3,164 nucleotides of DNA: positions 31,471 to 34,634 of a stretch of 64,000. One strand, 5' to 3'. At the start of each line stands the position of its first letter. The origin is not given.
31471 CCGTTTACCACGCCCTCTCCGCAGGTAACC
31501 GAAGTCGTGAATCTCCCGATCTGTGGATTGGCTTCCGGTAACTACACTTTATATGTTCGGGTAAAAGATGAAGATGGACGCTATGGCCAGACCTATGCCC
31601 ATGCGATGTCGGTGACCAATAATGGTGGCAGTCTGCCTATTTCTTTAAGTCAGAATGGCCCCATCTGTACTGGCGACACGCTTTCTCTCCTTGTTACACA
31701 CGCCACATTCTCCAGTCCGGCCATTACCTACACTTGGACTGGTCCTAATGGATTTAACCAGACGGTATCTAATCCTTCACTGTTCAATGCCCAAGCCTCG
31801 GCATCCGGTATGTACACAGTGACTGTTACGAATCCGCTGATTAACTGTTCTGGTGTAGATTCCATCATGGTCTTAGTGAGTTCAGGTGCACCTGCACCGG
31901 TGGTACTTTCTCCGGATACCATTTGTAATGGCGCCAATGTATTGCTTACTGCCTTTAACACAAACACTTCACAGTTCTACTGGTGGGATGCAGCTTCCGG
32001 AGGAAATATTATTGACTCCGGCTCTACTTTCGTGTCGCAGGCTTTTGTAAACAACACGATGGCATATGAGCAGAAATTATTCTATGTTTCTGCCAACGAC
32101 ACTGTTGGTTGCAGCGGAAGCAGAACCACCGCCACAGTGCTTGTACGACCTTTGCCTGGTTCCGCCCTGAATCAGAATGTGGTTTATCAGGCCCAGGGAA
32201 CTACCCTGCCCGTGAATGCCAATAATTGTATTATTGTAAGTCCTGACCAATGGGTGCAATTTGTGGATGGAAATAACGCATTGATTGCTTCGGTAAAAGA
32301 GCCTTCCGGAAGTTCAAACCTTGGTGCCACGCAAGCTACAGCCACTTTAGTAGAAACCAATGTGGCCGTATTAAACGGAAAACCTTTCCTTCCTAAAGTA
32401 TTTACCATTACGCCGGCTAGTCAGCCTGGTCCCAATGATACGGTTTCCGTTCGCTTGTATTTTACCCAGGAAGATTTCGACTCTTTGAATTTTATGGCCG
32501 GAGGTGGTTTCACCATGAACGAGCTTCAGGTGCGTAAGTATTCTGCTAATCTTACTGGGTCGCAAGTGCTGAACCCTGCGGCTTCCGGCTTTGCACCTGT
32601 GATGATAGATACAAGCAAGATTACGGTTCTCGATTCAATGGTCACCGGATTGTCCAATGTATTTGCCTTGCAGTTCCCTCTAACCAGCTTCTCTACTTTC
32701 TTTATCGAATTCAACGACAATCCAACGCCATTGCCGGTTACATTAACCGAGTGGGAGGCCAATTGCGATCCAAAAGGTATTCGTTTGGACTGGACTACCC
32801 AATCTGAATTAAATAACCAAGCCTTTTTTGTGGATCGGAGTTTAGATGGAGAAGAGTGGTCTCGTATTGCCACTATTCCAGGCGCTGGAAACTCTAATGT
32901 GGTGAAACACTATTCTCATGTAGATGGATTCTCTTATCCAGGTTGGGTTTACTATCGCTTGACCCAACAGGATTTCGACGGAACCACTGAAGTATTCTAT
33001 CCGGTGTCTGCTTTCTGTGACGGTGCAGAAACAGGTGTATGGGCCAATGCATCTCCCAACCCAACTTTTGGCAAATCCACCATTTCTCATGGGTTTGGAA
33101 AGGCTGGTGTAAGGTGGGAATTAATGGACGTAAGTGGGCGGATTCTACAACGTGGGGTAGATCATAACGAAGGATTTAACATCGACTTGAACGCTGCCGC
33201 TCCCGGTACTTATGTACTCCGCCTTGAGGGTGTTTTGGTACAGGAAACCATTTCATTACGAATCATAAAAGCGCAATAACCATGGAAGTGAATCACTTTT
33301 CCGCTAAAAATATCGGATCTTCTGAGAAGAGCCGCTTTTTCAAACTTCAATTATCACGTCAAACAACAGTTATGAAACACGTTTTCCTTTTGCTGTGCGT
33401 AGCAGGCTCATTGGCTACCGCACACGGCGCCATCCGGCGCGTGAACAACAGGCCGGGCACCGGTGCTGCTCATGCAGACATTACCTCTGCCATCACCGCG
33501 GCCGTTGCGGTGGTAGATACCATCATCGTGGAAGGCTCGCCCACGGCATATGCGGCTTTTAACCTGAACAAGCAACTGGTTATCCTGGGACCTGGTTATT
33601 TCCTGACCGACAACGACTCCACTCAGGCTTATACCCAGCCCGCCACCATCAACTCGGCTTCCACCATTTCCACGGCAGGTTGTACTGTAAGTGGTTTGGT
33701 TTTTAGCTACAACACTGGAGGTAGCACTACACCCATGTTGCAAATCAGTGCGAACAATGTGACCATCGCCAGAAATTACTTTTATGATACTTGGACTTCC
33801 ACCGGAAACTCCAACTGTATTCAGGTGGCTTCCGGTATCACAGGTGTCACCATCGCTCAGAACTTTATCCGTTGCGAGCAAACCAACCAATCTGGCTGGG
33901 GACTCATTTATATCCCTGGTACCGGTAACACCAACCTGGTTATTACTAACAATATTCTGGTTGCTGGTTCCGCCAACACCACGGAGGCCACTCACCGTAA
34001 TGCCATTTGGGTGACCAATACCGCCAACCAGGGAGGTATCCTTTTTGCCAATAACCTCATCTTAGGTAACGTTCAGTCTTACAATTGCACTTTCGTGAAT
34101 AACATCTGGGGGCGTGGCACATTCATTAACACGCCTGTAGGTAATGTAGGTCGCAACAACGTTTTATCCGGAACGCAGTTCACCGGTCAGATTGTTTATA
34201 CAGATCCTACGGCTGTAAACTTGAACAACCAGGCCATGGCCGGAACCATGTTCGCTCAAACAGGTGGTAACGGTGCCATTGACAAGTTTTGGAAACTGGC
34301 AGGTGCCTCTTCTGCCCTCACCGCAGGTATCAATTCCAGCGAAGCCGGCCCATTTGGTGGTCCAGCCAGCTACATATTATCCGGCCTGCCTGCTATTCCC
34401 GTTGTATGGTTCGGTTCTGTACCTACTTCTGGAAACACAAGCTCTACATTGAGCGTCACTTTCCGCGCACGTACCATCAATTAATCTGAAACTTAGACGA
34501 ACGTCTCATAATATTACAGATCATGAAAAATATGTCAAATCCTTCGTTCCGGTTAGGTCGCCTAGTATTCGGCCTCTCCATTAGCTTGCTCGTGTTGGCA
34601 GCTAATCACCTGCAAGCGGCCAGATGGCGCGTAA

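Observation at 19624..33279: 13.7 kb gene for a 4551-aa T9SS surface protein made of about 42 copies of an unrecognised '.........' module with strict three-subtype periodicity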

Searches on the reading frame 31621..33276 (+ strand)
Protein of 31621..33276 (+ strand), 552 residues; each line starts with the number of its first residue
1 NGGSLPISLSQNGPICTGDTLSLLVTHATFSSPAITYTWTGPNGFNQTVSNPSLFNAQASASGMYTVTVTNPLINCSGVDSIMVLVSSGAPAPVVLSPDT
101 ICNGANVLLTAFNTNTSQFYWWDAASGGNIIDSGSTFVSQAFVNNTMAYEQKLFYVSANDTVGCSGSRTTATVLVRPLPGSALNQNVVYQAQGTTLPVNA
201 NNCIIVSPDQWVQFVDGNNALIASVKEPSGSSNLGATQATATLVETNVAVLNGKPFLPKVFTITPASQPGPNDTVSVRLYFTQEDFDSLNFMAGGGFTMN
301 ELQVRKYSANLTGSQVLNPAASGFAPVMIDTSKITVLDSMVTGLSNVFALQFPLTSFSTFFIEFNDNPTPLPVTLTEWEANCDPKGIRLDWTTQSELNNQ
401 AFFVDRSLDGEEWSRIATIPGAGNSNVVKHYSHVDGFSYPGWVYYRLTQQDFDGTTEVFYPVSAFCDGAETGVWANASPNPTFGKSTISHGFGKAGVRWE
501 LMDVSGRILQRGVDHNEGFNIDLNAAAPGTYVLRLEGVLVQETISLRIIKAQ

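Call 66: search_solved_structures(query=window:31621-33276:+, max_evalue=1)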
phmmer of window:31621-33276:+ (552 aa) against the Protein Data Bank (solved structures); distinct sequences matched with E-value up to 1: 3.
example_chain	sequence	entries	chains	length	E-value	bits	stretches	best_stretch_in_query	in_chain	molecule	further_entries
9flp_A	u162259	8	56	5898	8.2e-94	318.4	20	13-179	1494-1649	The grappling hook protein A in the bacterium Aureispira sp. CCB-QB1 | The grappling hook protein A (GhpA) in the bacterium Aureispira sp. CCB-QB1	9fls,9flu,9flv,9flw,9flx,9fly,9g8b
36za_o8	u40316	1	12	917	0.1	14.4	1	235-287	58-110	Virion structural protein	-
11ed_J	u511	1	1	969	0.11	14.3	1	235-287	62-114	Portal Protein gp36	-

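Call 69: search_solved_structures(query=window:31621-33276:+, max_evalue=0.001, show_alignments=1)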
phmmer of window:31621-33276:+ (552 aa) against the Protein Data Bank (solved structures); distinct sequences matched with E-value up to 0.001: 1.
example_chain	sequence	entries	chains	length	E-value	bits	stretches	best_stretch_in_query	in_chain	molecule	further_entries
9flp_A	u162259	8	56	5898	8.2e-94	318.4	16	13-179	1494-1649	The grappling hook protein A in the bacterium Aureispira sp. CCB-QB1 | The grappling hook protein A (GhpA) in the bacterium Aureispira sp. CCB-QB1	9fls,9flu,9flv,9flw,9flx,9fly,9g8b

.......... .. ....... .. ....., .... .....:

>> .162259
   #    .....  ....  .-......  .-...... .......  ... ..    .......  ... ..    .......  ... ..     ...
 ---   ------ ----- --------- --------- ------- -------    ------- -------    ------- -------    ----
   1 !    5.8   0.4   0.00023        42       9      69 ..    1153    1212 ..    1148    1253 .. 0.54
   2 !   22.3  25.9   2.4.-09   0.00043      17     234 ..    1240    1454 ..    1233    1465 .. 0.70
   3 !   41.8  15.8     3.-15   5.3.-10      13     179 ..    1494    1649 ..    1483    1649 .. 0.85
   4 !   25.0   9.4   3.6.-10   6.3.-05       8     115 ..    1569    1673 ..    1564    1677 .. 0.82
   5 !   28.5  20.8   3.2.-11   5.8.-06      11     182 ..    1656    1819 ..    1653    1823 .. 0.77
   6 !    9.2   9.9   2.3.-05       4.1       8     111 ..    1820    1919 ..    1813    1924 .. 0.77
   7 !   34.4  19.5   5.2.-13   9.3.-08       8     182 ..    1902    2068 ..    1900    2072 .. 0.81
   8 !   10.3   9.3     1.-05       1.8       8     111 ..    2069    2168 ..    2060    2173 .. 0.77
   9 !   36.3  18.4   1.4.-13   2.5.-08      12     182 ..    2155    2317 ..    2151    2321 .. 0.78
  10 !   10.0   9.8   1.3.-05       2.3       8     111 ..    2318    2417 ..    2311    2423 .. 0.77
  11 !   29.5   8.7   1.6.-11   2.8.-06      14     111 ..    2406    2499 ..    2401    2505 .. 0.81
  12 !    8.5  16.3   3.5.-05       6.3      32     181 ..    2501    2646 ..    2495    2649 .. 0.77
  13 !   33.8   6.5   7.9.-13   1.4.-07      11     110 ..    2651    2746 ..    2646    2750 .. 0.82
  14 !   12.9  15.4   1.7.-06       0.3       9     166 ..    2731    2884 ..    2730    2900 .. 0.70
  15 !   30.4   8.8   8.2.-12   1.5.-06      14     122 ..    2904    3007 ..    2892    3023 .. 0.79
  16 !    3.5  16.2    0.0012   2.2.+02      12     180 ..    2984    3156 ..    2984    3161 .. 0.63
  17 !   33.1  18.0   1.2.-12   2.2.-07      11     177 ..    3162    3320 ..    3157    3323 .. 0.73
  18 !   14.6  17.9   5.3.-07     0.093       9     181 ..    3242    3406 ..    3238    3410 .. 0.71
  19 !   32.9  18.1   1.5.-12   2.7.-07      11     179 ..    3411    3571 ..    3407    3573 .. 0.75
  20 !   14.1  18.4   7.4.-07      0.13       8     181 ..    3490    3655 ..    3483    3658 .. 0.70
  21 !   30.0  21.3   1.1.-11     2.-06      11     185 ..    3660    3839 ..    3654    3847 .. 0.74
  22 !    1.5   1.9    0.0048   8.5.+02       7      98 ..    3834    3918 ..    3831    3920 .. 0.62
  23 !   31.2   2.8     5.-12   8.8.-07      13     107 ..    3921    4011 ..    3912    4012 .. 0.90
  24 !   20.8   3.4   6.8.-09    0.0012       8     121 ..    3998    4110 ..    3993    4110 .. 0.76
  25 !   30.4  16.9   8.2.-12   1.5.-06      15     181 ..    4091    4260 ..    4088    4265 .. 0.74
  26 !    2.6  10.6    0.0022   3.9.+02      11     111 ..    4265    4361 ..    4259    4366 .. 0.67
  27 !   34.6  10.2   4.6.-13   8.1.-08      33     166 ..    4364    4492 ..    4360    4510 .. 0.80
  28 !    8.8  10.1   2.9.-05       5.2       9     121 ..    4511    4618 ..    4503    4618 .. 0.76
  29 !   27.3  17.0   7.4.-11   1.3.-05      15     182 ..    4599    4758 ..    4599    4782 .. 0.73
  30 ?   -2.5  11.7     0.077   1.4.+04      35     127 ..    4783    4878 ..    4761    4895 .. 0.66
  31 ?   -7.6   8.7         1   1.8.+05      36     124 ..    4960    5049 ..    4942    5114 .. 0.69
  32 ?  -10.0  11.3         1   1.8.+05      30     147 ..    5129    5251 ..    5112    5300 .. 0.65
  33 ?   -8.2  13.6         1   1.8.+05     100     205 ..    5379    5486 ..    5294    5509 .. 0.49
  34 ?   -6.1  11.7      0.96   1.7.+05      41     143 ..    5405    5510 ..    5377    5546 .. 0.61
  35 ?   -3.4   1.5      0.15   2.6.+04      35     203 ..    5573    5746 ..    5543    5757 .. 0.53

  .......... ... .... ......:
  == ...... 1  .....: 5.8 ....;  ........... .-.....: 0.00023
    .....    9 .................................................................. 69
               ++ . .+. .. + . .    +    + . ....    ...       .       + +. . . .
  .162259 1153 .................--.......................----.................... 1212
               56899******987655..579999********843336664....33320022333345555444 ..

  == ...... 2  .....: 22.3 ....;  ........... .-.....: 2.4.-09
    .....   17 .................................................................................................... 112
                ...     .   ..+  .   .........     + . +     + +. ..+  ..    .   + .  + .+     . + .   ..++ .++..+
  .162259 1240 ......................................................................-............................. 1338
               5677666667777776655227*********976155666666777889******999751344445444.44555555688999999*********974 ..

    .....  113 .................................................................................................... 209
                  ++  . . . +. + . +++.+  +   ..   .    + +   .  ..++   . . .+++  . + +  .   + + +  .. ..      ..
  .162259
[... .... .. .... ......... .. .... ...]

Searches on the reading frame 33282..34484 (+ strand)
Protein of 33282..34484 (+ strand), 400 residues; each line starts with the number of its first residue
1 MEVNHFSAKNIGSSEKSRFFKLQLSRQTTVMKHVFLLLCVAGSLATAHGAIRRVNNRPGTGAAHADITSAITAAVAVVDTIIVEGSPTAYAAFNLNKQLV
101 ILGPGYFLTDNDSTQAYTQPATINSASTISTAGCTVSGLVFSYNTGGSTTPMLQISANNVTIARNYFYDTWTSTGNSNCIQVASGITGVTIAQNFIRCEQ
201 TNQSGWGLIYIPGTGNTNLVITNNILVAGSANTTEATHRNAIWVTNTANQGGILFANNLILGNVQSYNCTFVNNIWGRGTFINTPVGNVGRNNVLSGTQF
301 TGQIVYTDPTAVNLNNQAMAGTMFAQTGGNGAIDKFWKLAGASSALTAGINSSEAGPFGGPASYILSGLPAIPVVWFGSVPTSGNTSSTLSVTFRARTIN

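Call 14: search_protein_families(library=pfam, proteins=[window:33282-34484:+], max_evalue=0.001)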
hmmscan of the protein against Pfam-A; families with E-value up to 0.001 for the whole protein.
window:33282-34484:+ (400 aa): 0 families

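Call 44: search_protein_families(library=pfam, proteins=[window:33282-34484:+], max_evalue=10)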
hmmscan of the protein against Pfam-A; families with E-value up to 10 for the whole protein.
window:33282-34484:+ (400 aa): 0 families

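Call 46: find_related_loci(query=A3, collection=genome_contigs, flank=10000)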
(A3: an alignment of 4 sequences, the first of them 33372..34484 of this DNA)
Query A3 (370 aa) in genome_contigs; peptide patterns used: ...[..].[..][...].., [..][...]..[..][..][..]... (x = any residue, [..] = any of these).
71 stretches matched a pattern; 44 encode a relative of the query (tblastn E <= 1e-3); 44 distinct loci.
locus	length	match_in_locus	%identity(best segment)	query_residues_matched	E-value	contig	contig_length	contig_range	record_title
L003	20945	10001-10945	30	11-368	3e-34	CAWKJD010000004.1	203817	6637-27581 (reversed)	MAG: uncultured Bacteroidales bacterium isolate MFD01872.bin.1.312 genome assembly, contig: contig_111995, whole genome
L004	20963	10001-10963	32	1-368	6e-34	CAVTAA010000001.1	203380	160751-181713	MAG: uncultured Bacteroidales bacterium isolate MFD04716.bin.2.212 genome assembly, contig: contig_13626, whole genome s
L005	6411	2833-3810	32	1-368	9e-34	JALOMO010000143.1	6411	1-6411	MAG: Bacteroidales bacterium isolate Prado053 scaffold_27518, whole genome shotgun sequence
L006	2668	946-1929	32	23-370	2e-32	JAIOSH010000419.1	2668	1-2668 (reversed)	MAG: Bacteroidales bacterium isolate SMBSF39 bin_16_k127_816794, whole genome shotgun sequence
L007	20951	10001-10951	31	4-368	3e-32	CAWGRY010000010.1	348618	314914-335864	MAG: uncultured Bacteroidales bacterium isolate MFD05942.bin.1.444 genome assembly, contig: contig_6301, whole genome sh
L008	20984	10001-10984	32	1-368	4e-31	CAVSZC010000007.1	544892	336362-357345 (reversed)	MAG: uncultured Bacteroidales bacterium isolate MFD04716.bin.1.420 genome assembly, contig: contig_55208, whole genome s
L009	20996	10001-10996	29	1-368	9e-29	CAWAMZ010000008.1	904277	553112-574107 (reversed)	MAG: uncultured Bacteroidales bacterium isolate MFD01721.bin.1.121 genome assembly, contig: contig_2931, whole genome sh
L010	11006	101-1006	31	23-367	2e-28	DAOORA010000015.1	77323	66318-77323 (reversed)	MAG TPA_asm: Bacteroidales bacterium isolate AMR_MDS_2557 NODE_338_length_77323_cov_27.089274, whole genome shotgun sequ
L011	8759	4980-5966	31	2-370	3e-28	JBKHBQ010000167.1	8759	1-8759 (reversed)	MAG: Bacteroidales bacterium isolate D1M01_6 NODE_12877_length_8759_cov_5.788143, whole genome shotgun sequence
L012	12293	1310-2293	30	1-368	3e-28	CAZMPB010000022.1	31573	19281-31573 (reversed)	MAG TPA_asm: uncultured Bacteroidales bacterium isolate SRP192927_co7_46 genome assembly, contig: NODE_2261_length_31573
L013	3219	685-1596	30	21-368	8e-28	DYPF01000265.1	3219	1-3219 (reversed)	MAG TPA_asm: Chloroherpeton thalassium isolate SulCav_GS09_5_32_15 SulCav_GS09_5_46689_length_3219_cov_6_689317, whole g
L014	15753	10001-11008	28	1-368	7e-27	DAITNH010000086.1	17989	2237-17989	MAG TPA_asm: Prolixibacteraceae bacterium isolate CTOTU11651 NODE_1852_length_17989_cov_7.390710, whole genome shotgun s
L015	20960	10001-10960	31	4-370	2e-26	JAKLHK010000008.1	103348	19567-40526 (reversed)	MAG: Bacteroidetes bacterium isolate RA.bin61 RA.bin61_8, whole genome shotgun sequence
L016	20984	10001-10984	30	1-367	2e-26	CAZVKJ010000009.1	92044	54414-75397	MAG TPA_asm: uncultured Bacteroidales bacterium isolate SRP089250_co1_43 genome assembly, contig: NODE_241_length_92044_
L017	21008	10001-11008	28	1-368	1e-24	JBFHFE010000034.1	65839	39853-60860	MAG: Draconibacterium sp. isolate Mix_sand07.2021.05.G.117 k141_2746738_length_65839_cov_78.9478, whole genome shotgun s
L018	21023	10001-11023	31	1-370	7e-24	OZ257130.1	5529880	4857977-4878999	MAG: Chitinophagaceae bacterium isolate 8ec4399d-340d-4e93-ae7b-9c6a37c37016 genome assembly, chromosome: 1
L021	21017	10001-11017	30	1-370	2e-22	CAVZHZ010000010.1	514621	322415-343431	MAG: uncultured Chitinophagaceae bacterium isolate MFD04651.bin.1.127 genome assembly, contig: contig_27668, whole genom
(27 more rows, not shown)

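Call 53: search_solved_structures(query=A3, max_evalue=10, show_alignments=2)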
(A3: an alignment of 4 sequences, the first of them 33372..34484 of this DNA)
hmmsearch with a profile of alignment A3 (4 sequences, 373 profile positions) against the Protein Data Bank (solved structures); distinct sequences matched with E-value up to 10: 0.

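Call 54: search_protein_families(library=ncbifam, proteins=[window:33372-34484:+], max_evalue=10)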
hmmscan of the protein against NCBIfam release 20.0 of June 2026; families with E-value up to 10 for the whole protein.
window:33372-34484:+ (370 aa): 0 families

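Call 56: search_protein_families(library=pfam, proteins=[L011:2489-4513:+, L021:4760-5506:-, L003:7348-9528:+, L003:10955-12208:+, L018:11107-12750:+, L003:9923-10951:+], max_evalue=0.001)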
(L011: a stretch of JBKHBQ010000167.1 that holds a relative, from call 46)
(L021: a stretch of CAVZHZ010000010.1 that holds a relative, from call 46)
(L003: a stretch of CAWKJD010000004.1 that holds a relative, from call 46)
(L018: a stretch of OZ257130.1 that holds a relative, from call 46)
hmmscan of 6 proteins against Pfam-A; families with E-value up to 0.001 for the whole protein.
L011:2489-4513:+ (675 aa): 17 families
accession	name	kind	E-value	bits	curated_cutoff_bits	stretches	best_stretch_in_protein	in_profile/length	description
PF13424.12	TPR_12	-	6.2e-46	154.9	30.1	5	214-287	2-77/77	Tetratricopeptide repeat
PF00515.34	TPR_1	-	1.7e-30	104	27.8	3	216-244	2-30/34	Tetratricopeptide repeat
PF13181.12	TPR_8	-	2.7e-28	96.1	25.7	1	217-247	3-33/34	Tetratricopeptide repeat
PF13374.12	TPR_10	-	7.5e-27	93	27.5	3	297-328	4-35/42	Tetratricopeptide repeat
PF07719.23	TPR_2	-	4.5e-26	89.2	27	1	216-245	2-31/34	Tetratricopeptide repeat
PF13176.12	TPR_7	-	5.8e-18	63.8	27.9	0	297-329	1-33/36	Tetratricopeptide repeat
PF12833.13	HTH_18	-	5e-17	62.4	33.6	1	581-662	1-79/80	Helix-turn-helix domain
PF17874.7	TPR_MalT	-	8.2e-17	61.9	45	2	213-326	78-192/336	MalT-like TPR region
PF13428.12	TPR_14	-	2.6e-13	49.7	23.5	0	217-243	3-29/44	Tetratricopeptide repeat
PF13431.12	TPR_17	-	9.4e-11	41.5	24.4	0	215-236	13-34/34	Tetratricopeptide repeat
PF14938.12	SNAP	-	8e-10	39.1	25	2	83-238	23-178/282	Soluble NSF attachment protein, SNAP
PF13432.12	TPR_16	-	8.1e-10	39.4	32.7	0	99-161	1-57/65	Tetratricopeptide repeat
PF00165.29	HTH_AraC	-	1e-09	38.7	26.6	1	625-661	6-41/42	Bacterial regulatory helix-turn-helix proteins, AraC family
PF14559.12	TPR_19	-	5e-08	33.6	25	0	280-323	9-53/68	Tetratricopeptide repeat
PF24885.1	TPR_NPHP3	-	1.7e-07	31.3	100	1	216-289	142-217/239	Nephrocystin-3 TPR domain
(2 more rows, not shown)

L021:4760-5506:- (249 aa): 2 families
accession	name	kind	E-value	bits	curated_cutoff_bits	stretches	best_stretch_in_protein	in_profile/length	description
PF00072.30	Response_reg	-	9.6e-24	84.1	30.2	1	49-160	1-110/111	Response regulator receiver domain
PF00196.25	GerE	-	2.1e-19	69.3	23.5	1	188-243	2-57/57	Bacterial regulatory proteins, luxR family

L003:7348-9528:+ (727 aa): 5 families
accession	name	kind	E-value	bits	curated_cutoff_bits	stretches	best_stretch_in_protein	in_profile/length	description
PF02518.31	HATPase_c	-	1.3e-29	103.3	26.4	1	327-438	2-110/111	Histidine kinase-, DNA gyrase B-, and HSP90-like ATPase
PF00072.30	Response_reg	-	1.2e-22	80.6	30.2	1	484-592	2-109/111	Response regulator receiver domain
PF12833.13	HTH_18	-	5.1e-22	78.4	33.6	1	649-725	1-77/80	Helix-turn-helix domain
PF00165.29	HTH_AraC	-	6.6e-13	48.9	26.6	1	691-724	7-39/42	Bacterial regulatory helix-turn-helix proteins, AraC family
PF00512.31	HisKA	-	5.1e-12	46.1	26.9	1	216-280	1-66/66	His Kinase A (phospho-acceptor) domain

L003:10955-12208:+ (418 aa): 2 families
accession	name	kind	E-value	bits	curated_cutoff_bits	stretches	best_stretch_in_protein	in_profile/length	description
PF18962.6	Por_Secre_tail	-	3.8e-14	53.2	27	1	345-416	1-75/75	Secretion system C-terminal sorting domain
PF21868.2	GbpA_D3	-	1.9e-05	25.3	27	0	61-84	62-85/97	GlcNAc-binding protein A, third domain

L018:11107-12750:+ (548 aa): 2 families
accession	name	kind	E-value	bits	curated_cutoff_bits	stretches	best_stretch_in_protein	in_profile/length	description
PF18962.6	Por_Secre_tail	-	2.3e-08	34.6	27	1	476-544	3-72/75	Secretion system C-terminal sorting domain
PF07495.19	Y_Y_Y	-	5.7e-05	23.4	26.6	0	68-108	16-56/65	Y_Y_Y domain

L003:9923-10951:+ (343 aa): 0 families

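Call 61: find_homologous_proteins(query=A3)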
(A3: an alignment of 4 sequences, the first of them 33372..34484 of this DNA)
Query A3 (4 sequences) (370 aa, profile of the alignment): 388 proteins with E <= 0.001 among 8000 candidates; the best 120 are listed.
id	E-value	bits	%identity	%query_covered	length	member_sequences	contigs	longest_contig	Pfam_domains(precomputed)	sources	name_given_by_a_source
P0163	2.1e-159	548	36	98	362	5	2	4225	-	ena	-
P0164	3.4e-158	544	35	87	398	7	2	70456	-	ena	-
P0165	6.6e-157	540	91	100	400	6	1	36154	-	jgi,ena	jgi:hypothetical protein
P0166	1.4e-145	503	84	100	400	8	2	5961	-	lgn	-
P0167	3.6e-145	501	38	98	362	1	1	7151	-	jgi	jgi:hypothetical protein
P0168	2.2e-143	496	36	92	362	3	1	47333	-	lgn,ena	-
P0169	1.6e-142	493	36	98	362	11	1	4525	-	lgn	-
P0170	5.3e-133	461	36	87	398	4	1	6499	-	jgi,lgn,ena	jgi:hypothetical protein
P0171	3.1e-95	337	37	99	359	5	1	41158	-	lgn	-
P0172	1.2e-82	296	35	99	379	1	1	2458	-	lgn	-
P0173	3.0e-76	275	35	95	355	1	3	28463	-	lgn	-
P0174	3.4e-76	274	33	98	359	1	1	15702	-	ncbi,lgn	-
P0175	2.5e-75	272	31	99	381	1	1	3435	-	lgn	-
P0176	7.2e-74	267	33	99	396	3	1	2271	-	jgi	jgi:hypothetical protein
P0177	9.5e-74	266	32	95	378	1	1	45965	-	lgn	-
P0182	1.0e-59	220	34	100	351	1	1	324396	-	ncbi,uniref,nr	ncbi:hypothetical protein BWI96_10500 [Siphonobacter sp. SORGH_AS_0500]|uniref:hypothetical protein 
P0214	3.0e-53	199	32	99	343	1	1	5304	PF22842.4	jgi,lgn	jgi:hypothetical protein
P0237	2.5e-50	189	31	98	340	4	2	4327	PF22842.4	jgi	jgi:hypothetical protein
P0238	3.0e-50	189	29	100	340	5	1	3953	PF22842.4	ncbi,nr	ncbi:MAG: hypothetical protein EOM06_12430 [Sphingobacteriia bacterium]|nr:hypothetical protein [Sph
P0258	1.5e-48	183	32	93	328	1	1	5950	PF22842.4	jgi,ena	-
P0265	6.1e-48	181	29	99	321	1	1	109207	-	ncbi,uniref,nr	ncbi:right-handed parallel beta-helix repeat-containing protein [Lunatibacter salilacus]|uniref:hypo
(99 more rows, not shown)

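Call 62: search_protein_families(library=pfam, proteins=[P0214, P0237, P0238, P0265, P0182], max_evalue=0.1)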
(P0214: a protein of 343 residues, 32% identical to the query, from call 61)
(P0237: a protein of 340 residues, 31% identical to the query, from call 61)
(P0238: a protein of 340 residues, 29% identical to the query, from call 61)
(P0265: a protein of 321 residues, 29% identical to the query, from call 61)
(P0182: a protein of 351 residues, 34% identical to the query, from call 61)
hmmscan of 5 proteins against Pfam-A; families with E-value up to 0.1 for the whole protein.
P0214 (343 aa): 0 families

P0237 (340 aa): 0 families

P0238 (340 aa): 0 families

P0265 (321 aa): 0 families

P0182 (351 aa): 0 families
